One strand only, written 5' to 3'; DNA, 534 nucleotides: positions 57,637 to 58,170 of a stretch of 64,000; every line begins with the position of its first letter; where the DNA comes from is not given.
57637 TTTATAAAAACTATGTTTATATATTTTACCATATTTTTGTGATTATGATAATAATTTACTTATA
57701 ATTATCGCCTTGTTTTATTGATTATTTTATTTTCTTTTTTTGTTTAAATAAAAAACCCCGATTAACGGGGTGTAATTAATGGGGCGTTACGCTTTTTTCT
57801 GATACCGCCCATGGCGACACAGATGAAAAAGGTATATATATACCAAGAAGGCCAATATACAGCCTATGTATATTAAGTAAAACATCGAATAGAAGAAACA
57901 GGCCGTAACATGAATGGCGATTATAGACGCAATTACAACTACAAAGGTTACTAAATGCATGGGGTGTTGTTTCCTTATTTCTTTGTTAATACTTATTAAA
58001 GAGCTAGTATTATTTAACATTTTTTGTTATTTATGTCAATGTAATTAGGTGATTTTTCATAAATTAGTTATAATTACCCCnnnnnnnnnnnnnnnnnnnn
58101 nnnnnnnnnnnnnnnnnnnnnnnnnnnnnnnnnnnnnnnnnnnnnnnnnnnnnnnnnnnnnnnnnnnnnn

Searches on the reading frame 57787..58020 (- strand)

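Call 3: search_protein_families(library=pfam, proteins=[window:57787-58020:-], max_evalue=0.1)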
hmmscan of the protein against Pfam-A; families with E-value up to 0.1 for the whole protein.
window:57787-58020:- (77 aa): 4 families
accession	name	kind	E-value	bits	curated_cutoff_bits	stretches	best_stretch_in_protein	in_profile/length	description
PF13829.11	DUF4191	-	0.0051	16.6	30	1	7-66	10-70/219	Domain of unknown function (DUF4191)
PF20990.2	DUF2207_C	-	0.009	16.2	33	1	12-66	129-186/247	Predicted membrane protein (DUF2207) C-terminal domain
PF05313.17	Pox_P21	-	0.013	15.5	27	1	24-72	122-169/189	Poxvirus P21 membrane protein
PF13239.11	2TM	-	0.016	15.7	24.8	1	17-60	11-53/79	2TM domain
